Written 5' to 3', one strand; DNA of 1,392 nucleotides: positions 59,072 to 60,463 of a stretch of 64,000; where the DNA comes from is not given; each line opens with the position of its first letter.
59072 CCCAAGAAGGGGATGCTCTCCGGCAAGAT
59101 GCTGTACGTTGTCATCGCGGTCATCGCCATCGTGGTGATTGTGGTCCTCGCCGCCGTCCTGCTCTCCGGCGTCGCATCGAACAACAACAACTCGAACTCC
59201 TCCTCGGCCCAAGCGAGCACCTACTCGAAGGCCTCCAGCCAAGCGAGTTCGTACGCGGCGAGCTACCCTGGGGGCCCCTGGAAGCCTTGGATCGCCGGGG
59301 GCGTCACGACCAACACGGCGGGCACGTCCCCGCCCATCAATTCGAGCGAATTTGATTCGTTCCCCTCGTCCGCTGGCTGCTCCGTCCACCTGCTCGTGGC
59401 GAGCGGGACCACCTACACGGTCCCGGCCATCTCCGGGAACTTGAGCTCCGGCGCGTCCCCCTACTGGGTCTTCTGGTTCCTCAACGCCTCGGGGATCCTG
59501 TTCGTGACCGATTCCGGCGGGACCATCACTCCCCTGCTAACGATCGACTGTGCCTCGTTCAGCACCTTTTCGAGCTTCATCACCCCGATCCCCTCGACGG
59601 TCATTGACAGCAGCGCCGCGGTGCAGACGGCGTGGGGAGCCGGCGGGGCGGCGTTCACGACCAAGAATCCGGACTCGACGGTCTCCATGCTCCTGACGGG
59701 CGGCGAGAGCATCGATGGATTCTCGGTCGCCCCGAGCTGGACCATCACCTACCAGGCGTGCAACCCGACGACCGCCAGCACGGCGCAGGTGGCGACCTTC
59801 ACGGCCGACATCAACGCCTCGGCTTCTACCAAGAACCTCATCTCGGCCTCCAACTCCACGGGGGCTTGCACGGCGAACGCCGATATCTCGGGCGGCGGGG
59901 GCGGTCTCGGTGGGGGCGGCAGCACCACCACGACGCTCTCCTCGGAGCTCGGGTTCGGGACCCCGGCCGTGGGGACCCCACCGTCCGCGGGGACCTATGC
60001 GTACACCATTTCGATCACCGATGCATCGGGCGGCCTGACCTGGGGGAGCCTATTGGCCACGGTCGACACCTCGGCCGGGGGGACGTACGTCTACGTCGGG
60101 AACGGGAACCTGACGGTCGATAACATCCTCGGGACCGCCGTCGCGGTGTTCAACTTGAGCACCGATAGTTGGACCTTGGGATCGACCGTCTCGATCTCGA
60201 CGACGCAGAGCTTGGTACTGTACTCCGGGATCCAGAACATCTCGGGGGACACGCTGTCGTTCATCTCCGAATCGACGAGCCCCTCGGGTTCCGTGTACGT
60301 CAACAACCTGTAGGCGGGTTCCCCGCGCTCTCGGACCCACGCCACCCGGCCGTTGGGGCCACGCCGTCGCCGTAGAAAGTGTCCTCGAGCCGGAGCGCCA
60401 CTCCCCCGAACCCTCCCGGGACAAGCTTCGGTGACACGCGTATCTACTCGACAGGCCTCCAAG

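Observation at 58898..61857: Tandem paralogous type-II membrane glycoproteins with proline-rich cytoplasmic N-tails; same tail-plus-single-TM layout opens the membrane AAA+ protein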

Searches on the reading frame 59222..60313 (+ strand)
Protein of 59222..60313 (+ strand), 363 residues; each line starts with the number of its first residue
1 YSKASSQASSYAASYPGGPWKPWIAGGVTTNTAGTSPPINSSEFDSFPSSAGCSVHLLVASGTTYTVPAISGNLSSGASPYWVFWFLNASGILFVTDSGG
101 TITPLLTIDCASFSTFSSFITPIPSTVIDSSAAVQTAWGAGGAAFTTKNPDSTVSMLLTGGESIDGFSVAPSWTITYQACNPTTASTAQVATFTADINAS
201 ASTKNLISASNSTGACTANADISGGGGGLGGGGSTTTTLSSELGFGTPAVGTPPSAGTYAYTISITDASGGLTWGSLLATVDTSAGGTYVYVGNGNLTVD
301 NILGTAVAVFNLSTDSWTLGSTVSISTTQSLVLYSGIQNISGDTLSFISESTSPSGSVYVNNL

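Call 23: search_protein_representatives(alignment_id=A2)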
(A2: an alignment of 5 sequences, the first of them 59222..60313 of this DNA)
Query: 5 sequences, 363 profile positions. Proteins with E-value up to 0.001 (for the whole library): 684; up to 1e-10: 383; up to 1e-30: 63. The best 150 are listed.
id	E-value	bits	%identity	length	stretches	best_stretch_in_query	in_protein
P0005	1.1e-161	554.3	-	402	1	1-363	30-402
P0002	2.3e-154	530.2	-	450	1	1-363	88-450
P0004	1.0e-120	419.5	-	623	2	1-361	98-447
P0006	1.3e-65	238.2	-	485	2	141-361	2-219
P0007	1.9e-58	214.7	-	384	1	2-359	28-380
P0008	2.3e-58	214.3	-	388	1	1-360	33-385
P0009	4.1e-57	210.2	-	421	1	1-352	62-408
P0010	1.5e-53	198.5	-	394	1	1-358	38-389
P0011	2.4e-51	191.3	-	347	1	1-345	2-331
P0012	5.1e-50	186.9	-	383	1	1-357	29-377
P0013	7.3e-50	186.4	-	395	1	2-359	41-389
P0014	1.4e-49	185.5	-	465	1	1-356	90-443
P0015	4.4e-49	183.8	-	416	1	2-361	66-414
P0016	8.1e-48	179.7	-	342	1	1-359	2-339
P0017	1.9e-46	175.2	-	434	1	1-359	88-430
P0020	1.3e-42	162.5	-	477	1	1-361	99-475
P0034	3.9e-38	147.8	-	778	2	1-314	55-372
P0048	3.4e-35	138.1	-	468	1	1-360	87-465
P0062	2.2e-31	125.6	-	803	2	1-222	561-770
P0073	4.7e-30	121.2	-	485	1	6-361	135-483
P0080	3.6e-29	118.3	-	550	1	1-359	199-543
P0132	4.6e-24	101.5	-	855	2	2-308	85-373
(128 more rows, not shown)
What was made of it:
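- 684 representatives at E <= 1e-3 and 383 at E <= 1e-10 (call 23).
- Tried and rejected: The exhaustive HMM search was needed (call 23).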

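Call 25: predict_structure(alignment_id=A2)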
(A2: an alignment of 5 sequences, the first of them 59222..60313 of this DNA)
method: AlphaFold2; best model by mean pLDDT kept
length: 363 residues; sequences in the alignment: 5
mean_pLDDT: 46.6   pTM: 0.45
mean pLDDT of the five models: 46.6, 43.5, 40.0, 39.1, 33.6
residues with pLDDT >= 90: 0; 70-90: 44; 50-70: 143; < 50: 176
segments of 3 or more residues with pLDDT < 50: 1-3, 71-75, 124-127, 163-168, 182-184, 218-363
pLDDT, mean of each block of 10 residues (from residue 1): 61 77 60 54 54 70 57 50 72 74 76 57 52 62 57 64 47 67 51 62 57 52 26 22 22 24 25 25 26 30 29 29 26 25 23 22 22
secondary structure, 60 per line:
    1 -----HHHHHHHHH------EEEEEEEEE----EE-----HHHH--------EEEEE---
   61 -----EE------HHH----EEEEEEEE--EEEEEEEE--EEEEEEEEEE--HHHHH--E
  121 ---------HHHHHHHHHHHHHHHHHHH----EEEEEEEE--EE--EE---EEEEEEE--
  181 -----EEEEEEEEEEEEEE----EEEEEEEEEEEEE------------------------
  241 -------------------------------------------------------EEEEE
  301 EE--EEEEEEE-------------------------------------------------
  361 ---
elements in order: H6-14 E21-29 H41-44 E53-57 E81-88 E91-98 E101-110 H113-117 H130-148 E153-160 E172-178 E186-199 E204-216 E296-302 E305-311
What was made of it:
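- Tried and rejected: A first AF2 run with a 5-sequence alignment was useless (pLDDT 47; call 25).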

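Call 35: find_related_loci(query=A2, collection=genome_contigs, flank=6000)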
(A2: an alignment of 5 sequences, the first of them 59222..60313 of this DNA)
Query A2 (363 aa) in genome_contigs; peptide patterns used: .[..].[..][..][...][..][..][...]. (x = any residue, [..] = any of these).
38 stretches matched a pattern, but none encodes a relative of the query by tblastn (E <= 1e-3).
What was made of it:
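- Tried and rejected: The first genome_contigs scan, with the pattern G[PG]W[KA]..., found no relatives (call 35).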

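Call 36: predict_structure(alignment_id=A3)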
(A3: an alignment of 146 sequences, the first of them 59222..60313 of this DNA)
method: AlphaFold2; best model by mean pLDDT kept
length: 363 residues; sequences in the alignment: 146
mean_pLDDT: 90.2   pTM: 0.67
mean pLDDT of the five models: 90.2, 90.0, 89.6, 89.6, 89.6
residues with pLDDT >= 90: 280; 70-90: 56; 50-70: 12; < 50: 15
segments of 3 or more residues with pLDDT < 50: 222-235
pLDDT, mean of each block of 10 residues (from residue 1): 97 97 96 90 74 91 93 94 96 96 96 91 96 96 96 95 90 95 82 94 82 76 40 60 97 94 96 96 83 96 98 96 98 97 95 88 95
secondary structure, 60 per line:
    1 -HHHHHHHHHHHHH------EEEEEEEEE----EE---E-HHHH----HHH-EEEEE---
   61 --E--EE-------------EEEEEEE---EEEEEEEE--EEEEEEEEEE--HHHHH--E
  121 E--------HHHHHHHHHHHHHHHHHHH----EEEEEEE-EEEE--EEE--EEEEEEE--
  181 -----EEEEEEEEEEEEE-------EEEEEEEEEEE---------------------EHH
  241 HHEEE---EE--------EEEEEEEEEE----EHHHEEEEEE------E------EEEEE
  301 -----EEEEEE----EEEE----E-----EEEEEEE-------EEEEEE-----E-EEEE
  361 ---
elements in order: H2-14 E21-29 H41-44 E53-57 E81-87 E91-98 E101-110 H113-117 H130-148 E153-159 E161-164 E167-169 E172-178 E186-198 E206-216 H239-242 E243-245 E259-268 E277-282 E296-300 E306-311 E316-319 E330-336 E344-349 E357-360
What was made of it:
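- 59222..59875 (+): Gene 1 alpha/beta ectodomain, aa 109-326. It carries Cys161, 218, 288 and 324 and the family signature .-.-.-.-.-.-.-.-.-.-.. AF2 pLDDT mostly above 90, with secondary structure helix plus 5 strands, then helix plus about 4 strands (call 36).
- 59876..59926 (+): Gene 1 Gly-rich hinge, aa 327-343. pLDDT below 50 at model residues 222-235 (call 36).
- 59927..60310 (+): Gene 1 C-terminal all-beta domain, aa 344-471, probably an Ig-like sandwich. All-beta in AF2 with pLDDT of about 95 (call 36).
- On Ig-like beta-sandwich (C-terminal module): AF2 gives an all-beta domain with pLDDT of about 95 (call 36).
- Checked: It is two domains joined by a Gly-rich hinge (call 36).
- Fold: AF2 pLDDT 90.2 with a 146-sequence alignment (call 36). 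The helix-then-antiparallel-sheet units seen in AF2 (call 36) recall PepSY-type domains (own knowledge).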

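Call 39: fold_search(model_id=the predicted structure, library=pdb)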
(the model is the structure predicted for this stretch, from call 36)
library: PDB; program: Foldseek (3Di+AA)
matches with E <= 10: 969; with E <= 0.001: 0
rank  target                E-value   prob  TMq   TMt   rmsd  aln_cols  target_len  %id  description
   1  8sos_A                4.6e-03  0.57  0.18  0.23  18.6       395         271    6  Human CD1d presenting sphingomyelin C24:1 in complex with VHH nanobody 1D17 (released 2023-12-13)
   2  1onq_C                7.6e-03  0.47  0.18  0.24  19.8       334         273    8  Crystal Structure of CD1a in Complex with a Sulfatide (released 2003-08-05)
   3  8dv4_A                7.6e-03  0.44  0.18  0.23  19.2       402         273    7  Crystal structure of the BC8B TCR-CD1b-PI complex (released 2023-04-19)
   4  7aqx_C                1.1e-02  0.87  0.14  0.34  10.6       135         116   10  Co-Crystal Structure of Variant Surface Glycoprotein VSG2 in complex with Nanobody VSG2(NB9) (released 2021-11-03)
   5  1onq_A                1.2e-02  0.47  0.19  0.24  19.8       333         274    9  Crystal Structure of CD1a in Complex with a Sulfatide (released 2003-08-05)
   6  5te6_H                1.5e-02  0.51  0.18  0.26  12.8       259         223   10  Crystal Structure of Broadly Neutralizing VRC01-class Antibody N6 in Complex with HIV-1 Clade AE Strain 93TH057 gp120  (released 2016-11-16)
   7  7tn9_G                2.5e-02  0.75  0.16  0.36   9.0       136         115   10  Structure of the Inmazeb cocktail and resistance to escape against Ebola virus (released 2023-01-25)
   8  4utc_B                2.5e-02  0.08  0.12  0.11  28.2       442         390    6  Crystal structure of dengue 2 virus envelope glycoprotein (released 2015-01-28)
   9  8cmb_B                3.2e-02  0.35  0.16  0.26  13.2       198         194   12  Human Leukocyte Antigen class II allotype DR1 presenting SARS-CoV-2 Spike peptide S486-505 (released 2023-07-26)
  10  9kvd_A                3.4e-02  0.47  0.14  0.30  11.8       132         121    9  Cryo-EM structure of SARS-CoV-2 prototype spike protein in complex with triple-nAb 3G5, 4H5 and 4C11 (released 2025-08-20)
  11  5utz_F                3.4e-02  0.25  0.18  0.26  19.0       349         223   10  Human IL-2/Fab complex (released 2018-07-11)
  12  1a6z_A                3.4e-02  0.21  0.18  0.22  18.6       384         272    9  HFE (HUMAN) HEMOCHROMATOSIS PROTEIN (released 1999-03-23)
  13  6irl_A                3.4e-02  0.20  0.16  0.21  17.3       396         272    8  Crystal structure of 8-mer peptide from avian influenza H5N1 virus in complex with BF2*1501 (released 2020-03-18)
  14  6pcu_B                3.5e-02  0.20  0.17  0.23  16.2       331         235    7  VP8* of a G2P[4] human rotavirus in complex with scFv antibody 9 (released 2019-09-04)
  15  4p5m_B                3.7e-02  0.25  0.14  0.23  14.7       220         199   13  Structural Basis of Chronic Beryllium Disease: Bridging the Gap Between Allergic Hypersensitivity and Autoimmunity (released 2014-08-27)
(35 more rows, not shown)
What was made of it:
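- On Ig-like beta-sandwich (C-terminal module): The best Foldseek hits to VH and nanobody domains have probability 0.75-0.87 but E >= 0.011 and target-normalised TM of 0.34-0.41 (call 39).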

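Call 44: search_solved_structures(query=A3, max_evalue=10)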
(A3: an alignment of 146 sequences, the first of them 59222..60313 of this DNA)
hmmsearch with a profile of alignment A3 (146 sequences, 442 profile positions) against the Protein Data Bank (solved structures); distinct sequences matched with E-value up to 10: 18.
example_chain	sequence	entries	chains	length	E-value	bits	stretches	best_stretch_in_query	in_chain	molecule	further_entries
9rcv_C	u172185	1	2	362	0.0077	18.2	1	24-83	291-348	MHC class I antigen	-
6at5_A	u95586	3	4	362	0.0093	17.9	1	24-83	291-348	HLA class I histocompatibility antigen, B-7 alpha chain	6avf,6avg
8rcv_A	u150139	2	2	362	0.011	17.7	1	24-83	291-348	HLA class I histocompatibility antigen B alpha chain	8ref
8k9e_G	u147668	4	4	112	0.025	16.5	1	22-94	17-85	Uncharacterized protein | hypothetical protein | ActG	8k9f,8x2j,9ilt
3brn_A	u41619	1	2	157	0.084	14.8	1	376-424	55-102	Lipocalin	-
8ygd_X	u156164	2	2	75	0.26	13.2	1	41-78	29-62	1-deoxy-D-xylulose-5-phosphate synthase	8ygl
9c3c_B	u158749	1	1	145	0.44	12.4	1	13-61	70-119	Beta-dystroglycan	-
5v2c_J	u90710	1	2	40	1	11.3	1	37-66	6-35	Photosystem II reaction center protein J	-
5e79_J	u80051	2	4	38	1.3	10.9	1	38-66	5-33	Photosystem II reaction center protein J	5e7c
4fby_J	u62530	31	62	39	1.4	10.8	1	38-66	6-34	Photosystem II reaction center protein J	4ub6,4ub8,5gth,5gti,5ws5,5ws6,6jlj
11yo_J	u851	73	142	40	1.4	10.7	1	38-66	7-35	Photosystem II reaction center protein J | Photosystem II reaction center J protein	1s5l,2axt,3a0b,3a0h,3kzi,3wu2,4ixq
7e5n_A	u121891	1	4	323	1.7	10.5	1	38-65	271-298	Tumor-associated calcium signal transducer 2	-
4il6_J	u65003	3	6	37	1.7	10.5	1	38-66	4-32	Photosystem II reaction center protein J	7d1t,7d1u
8za7_A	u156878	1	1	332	2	10.3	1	150-202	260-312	Lmo0067 protein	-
2k9y_A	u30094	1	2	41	2.2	10.1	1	33-59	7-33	Ephrin type-A receptor 2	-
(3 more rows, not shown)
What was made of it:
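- The PDB profile search found nothing (call 44).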

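Call 46: search_protein_families(library=pfam, alignment_id=A4, max_evalue=0.1)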
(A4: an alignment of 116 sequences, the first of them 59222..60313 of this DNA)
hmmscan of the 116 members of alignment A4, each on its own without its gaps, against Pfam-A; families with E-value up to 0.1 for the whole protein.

A. member 1, window:59222-60313:+ (363 aa): 0 families

B. families by the number of members that match (of 116 scanned): 24 families
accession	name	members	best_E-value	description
PF08999.15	SP_C-Propep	6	0.0068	Surfactant protein C, N terminal propeptide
PF25184.1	YxzE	4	0.0011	YxzE-like putative bacteriocin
PF11837.13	INV_N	3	0.0016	Beta-fructofuranosidase, N-terminal domain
PF23714.1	Rv3627c_N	2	0.014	Carboxypeptidase Rv3627c-like, N-terminal domain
PF11752.14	DUF3309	2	0.025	Protein of unknown function (DUF3309)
PF06480.20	FtsH_ext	1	0.0047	FtsH Extracellular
PF00190.28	Cupin_1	1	0.0072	Cupin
PF12955.13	Vps3844_C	1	0.012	Vacuolar sorting protein Vps3844, C-terminal domain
PF14979.11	TMEM52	1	0.017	Transmembrane 52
PF00003.28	7tm_3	1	0.022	7 transmembrane sweet-taste receptor of 3 GCPR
PF07790.16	Pilin_N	1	0.027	Archaeal Type IV pilin, N-terminal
PF19865.4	DUF6338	1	0.029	Family of unknown function (DUF6338)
PF17628.7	IncD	1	0.037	Inclusion membrane protein D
PF25648.1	SFV1_VP5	1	0.041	Sulfolobus filamentous virus 1 major coat protein VP5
PF12911.12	OppC_N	1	0.045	N-terminal TM domain of oligopeptide transport permease C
PF03413.25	PepSY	1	0.077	Peptidase propeptide and YPEB domain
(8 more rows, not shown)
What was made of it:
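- One family member hits Pfam PepSY (call 46). That single PepSY hit is 1 of 116 members at E 0.077, far below significance (call 46).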

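Call 47: list_cluster_members(proteins=[P0005, P0009, P0014, P0020, P0034, P0062, P0080, P0132, P0048, P0073])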
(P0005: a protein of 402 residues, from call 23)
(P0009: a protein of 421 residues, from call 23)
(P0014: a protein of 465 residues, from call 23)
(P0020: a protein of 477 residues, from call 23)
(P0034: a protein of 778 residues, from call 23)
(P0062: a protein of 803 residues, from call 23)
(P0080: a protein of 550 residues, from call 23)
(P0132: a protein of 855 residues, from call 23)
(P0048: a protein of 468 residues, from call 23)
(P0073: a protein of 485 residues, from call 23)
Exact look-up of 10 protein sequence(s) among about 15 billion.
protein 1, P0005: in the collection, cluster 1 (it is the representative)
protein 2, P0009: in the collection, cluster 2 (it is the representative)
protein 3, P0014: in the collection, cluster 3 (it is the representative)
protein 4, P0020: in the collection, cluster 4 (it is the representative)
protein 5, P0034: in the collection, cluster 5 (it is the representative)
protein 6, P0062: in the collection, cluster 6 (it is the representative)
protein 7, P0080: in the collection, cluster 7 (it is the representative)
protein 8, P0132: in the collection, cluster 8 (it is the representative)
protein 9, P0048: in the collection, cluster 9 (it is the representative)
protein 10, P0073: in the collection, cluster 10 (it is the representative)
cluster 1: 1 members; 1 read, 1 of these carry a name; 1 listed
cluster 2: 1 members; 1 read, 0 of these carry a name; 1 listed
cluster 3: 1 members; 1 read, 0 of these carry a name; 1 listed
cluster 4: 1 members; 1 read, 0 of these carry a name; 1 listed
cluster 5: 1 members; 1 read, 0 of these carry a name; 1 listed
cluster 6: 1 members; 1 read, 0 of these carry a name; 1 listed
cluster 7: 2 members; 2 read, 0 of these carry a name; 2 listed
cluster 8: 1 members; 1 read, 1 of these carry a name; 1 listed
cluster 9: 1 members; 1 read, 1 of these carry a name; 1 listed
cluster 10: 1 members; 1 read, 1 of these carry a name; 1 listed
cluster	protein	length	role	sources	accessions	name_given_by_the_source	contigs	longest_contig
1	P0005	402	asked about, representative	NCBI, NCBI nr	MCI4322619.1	MAG: hypothetical protein L3K03_01110 [Thermoplasmata archaeon] | hypothetical protein [Thermoplasmata archaeon]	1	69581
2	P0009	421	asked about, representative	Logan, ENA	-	-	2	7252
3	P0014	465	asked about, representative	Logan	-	-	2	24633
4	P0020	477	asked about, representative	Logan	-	-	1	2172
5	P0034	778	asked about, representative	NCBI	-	-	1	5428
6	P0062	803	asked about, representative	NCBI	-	-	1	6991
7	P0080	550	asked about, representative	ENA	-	-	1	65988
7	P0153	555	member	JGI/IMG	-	-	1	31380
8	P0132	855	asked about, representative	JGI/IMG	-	hypothetical protein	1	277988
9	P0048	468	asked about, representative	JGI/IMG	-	hypothetical protein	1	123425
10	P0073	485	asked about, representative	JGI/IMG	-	hypothetical protein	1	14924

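Call 49: find_encoding_contigs(protein=P0048, flank=10000, max_places=2)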
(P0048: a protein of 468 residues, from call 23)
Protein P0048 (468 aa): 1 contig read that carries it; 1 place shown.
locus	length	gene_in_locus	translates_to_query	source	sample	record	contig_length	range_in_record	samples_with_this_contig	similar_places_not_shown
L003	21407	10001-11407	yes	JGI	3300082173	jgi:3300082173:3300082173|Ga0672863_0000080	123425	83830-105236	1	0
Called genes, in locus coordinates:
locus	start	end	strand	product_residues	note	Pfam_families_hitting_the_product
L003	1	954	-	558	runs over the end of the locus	PF00801:PKD (weak), PF18911:PKD_4, PF00801:PKD (weak), PF18911:PKD_4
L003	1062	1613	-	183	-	PF12172:zf-ChsH2, PF01796:OB_ChsH2_C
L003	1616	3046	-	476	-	PF00108:Thiolase_N (faint), PF22691:Thiolase_C_1, PF02803:Thiolase_C (weak)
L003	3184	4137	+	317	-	PF02729:OTCace_N, PF00185:OTCace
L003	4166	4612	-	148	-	PF26602:HVO_2718_N (weak), PF01381:HTH_3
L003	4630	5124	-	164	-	PF03061:4HBT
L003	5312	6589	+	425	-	PF00009:GTP_EFTU, PF01926:MMR_HSR1 (faint), PF03144:GTP_EFTU_D2, PF03143:GTP_EFTU_D3, PF22594:GTP-eEF1A_C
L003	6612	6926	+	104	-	PF00338:Ribosomal_S10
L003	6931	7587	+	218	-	PF02666:PS_Dcarbxylase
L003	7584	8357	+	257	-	PF01066:CDP-OH_P_transf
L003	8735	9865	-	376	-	PF00285:Citrate_synt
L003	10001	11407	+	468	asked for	-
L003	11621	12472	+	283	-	PF01555:N6_N4_Mtase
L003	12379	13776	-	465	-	PF07690:MFS_1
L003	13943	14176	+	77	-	PF01037:AsnC_trans_reg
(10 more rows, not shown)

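Call 50: find_encoding_contigs(protein=P0132, flank=10000, max_places=2)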
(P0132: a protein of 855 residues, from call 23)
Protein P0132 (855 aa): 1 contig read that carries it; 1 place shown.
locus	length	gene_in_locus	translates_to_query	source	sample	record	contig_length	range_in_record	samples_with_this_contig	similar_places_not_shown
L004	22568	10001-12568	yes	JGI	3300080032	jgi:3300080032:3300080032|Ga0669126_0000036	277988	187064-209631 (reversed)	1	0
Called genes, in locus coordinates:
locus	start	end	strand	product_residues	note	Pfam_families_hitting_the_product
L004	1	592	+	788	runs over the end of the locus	PF00041:fn3 (faint)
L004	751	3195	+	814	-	-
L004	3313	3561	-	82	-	-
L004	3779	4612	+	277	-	PF00106:adh_short, PF08659:KR, PF13561:adh_short_C2, PF23441:SDR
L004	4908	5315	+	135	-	-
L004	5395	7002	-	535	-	PF06745:ATPase (faint), PF13191:AAA_16 (faint), PF07088:GvpD_P-loop (weak)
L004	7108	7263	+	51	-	-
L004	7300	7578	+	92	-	-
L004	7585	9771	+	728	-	-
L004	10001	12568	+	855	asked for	-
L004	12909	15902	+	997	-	PF03176:MMPL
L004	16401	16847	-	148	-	-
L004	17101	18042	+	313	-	PF00005:ABC_tran, PF13304:AAA_21, PF13732:DrrA1-3_C (weak)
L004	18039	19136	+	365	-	PF12698:ABC2_membrane_3, PF01061:ABC2_membrane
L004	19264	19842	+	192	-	-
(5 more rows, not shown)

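Call 54: fold_search(model_id=the predicted structure, library=viral)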
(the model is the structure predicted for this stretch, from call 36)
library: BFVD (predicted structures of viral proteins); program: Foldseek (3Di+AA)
matches with E <= 10: 621; with E <= 0.001: 1
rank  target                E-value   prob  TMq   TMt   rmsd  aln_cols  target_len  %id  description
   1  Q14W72                8.8e-04  0.38  0.13  0.15  17.7       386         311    8  ORF34 [Ranid herpesvirus 2]
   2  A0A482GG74            7.1e-03  0.12  0.12  0.08  21.0       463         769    8  Tail fiber protein [Escherichia phage EdH4]
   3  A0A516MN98            1.4e-02  0.16  0.12  0.07  17.9       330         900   10  (no name in the UniProt tables at hand)
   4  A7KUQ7                1.4e-02  0.08  0.11  0.06  22.4       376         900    8  (no name in the UniProt tables at hand)
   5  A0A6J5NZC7            1.9e-02  0.06  0.11  0.07  26.0       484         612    9  Uncharacterized protein [uncultured Caudovirales phage]
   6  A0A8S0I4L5            2.1e-02  0.14  0.18  0.09  27.4       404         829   12  (no name in the UniProt tables at hand)
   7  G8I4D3                3.3e-02  0.12  0.14  0.08  19.3       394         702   13  DUF7257 domain-containing protein [Mycobacterium phage DS6A]
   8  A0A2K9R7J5            3.9e-02  0.06  0.08  0.10  21.8       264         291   11  (no name in the UniProt tables at hand)
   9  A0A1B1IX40            4.6e-02  0.06  0.12  0.06  23.4       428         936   11  (no name in the UniProt tables at hand)
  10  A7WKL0                4.6e-02  0.05  0.10  0.12  19.1       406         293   10  Uncharacterized protein [Betalipothrixvirus pozzuoliense]
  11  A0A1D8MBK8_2          4.8e-02  0.16  0.12  0.04  21.4       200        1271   10  (no name in the UniProt tables at hand)
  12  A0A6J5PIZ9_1          5.4e-02  0.09  0.16  0.08  23.0       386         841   11  Tip attachment protein J [uncultured Caudovirales phage]
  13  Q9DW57                5.4e-02  0.06  0.13  0.10  20.1       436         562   10  Pr138 [Rat cytomegalovirus (strain Maastricht)]
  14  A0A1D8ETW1            5.7e-02  0.38  0.13  0.31  13.4       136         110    7  Uncharacterized protein [Propionibacterium phage E1]
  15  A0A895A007            6.0e-02  0.10  0.15  0.15  18.5       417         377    5  (no name in the UniProt tables at hand)
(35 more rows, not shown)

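Call 62: find_homologous_proteins(query=A3, max_evalue=0.00001)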
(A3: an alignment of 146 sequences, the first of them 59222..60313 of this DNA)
Query A3 (146 sequences) (363 aa, profile of the alignment): 9 proteins with E <= 0.00001 among 8000 candidates.
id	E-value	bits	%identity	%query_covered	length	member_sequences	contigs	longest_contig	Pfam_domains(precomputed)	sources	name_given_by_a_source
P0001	3.1e-108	380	100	100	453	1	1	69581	-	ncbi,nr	ncbi:MAG: hypothetical protein L3K03_01105 [Thermoplasmata archaeon]|nr:hypothetical protein [Thermo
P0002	1.2e-105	372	53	100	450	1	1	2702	-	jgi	jgi:hypothetical protein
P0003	1.0e-100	356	59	96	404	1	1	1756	-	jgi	jgi:hypothetical protein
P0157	1.6e-97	345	40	100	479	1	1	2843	-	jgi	jgi:hypothetical protein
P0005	9.5e-96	339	44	100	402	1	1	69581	-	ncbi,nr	ncbi:MAG: hypothetical protein L3K03_01110 [Thermoplasmata archaeon]|nr:hypothetical protein [Thermo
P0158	3.7e-74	268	26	47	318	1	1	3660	-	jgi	jgi:hypothetical protein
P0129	2.7e-70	255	27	41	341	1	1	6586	-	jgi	jgi:hypothetical protein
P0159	1.5e-61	227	29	46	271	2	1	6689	-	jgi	jgi:hypothetical protein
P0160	1.2e-9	56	30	24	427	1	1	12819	-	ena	-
